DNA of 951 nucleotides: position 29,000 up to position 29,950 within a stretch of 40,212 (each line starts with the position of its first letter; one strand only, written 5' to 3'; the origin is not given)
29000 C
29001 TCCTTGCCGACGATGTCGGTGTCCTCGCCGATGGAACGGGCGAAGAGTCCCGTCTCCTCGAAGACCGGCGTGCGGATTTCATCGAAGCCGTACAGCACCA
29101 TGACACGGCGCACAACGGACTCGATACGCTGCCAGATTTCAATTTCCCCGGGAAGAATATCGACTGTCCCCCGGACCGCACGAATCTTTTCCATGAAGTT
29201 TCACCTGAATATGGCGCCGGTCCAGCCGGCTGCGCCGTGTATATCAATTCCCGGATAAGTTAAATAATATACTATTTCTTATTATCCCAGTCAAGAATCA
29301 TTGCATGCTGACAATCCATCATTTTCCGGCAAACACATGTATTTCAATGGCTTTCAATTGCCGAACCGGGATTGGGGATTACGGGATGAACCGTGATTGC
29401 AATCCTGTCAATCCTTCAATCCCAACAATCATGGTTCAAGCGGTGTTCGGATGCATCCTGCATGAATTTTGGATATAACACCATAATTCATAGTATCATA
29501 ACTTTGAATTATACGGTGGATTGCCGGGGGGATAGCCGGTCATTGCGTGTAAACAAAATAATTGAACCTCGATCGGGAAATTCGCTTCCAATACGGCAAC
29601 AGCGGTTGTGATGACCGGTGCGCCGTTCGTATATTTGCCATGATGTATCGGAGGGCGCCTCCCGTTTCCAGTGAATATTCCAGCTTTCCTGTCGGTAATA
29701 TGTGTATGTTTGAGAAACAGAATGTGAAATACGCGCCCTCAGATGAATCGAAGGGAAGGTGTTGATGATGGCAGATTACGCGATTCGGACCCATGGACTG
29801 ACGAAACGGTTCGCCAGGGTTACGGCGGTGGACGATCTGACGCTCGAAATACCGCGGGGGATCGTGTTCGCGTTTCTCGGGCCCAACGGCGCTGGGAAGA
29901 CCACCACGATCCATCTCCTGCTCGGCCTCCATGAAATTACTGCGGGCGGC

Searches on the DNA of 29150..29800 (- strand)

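Call 42: search_rna_families(source=window, start=29150, end=29800, threshold=evalue, max_evalue=5)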
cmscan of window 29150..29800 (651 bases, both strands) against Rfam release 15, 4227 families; matches with E-value up to 5: 2.
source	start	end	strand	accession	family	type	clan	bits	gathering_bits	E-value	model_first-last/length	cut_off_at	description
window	29484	29513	+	RF02396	sau-5949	Gene; sRNA;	-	19.4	56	2.4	11-40/59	no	Staphylococcus sRNA sau-5949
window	29369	29431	-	RF00725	mir-iab-4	Gene; miRNA;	-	15.1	73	4.6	1-71/71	no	mir-iab-4 microRNA precursor family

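Call 57: search_dna_similar(query=window:29300-29545:-, collection=plasmids, mode=distant, max_evalue=1, max_rows=10)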
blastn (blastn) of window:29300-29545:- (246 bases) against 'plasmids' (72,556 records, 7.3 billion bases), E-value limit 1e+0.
Records with a match: 3; places in all: 3; records where one place covers at least 80% of the query: 0.
Best place of each record, by identity: 80-90% 1; 60-80% 2.
By first word of the organism name: Halocatena 2; Campylobacter 1.
By predicted mobility (MOB-suite, as given by PLSDB): non-mobilizable 3.
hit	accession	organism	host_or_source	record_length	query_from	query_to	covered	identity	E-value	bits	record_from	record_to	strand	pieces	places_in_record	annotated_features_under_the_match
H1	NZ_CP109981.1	Halocatena marina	cell cuture,Qidong intertidal zone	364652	29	88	24%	76.7%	7e-1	42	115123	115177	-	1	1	none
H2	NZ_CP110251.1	Halocatena marina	cell cuture,Rudong intertidal zone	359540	29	88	24%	76.7%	7e-1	42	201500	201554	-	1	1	none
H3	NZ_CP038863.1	Campylobacter jejuni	mouse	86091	39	78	16%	82.5%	7e-1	42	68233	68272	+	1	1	none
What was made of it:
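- Tried and rejected: Plasmid BLAST gave nothing meaningful (call 57).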
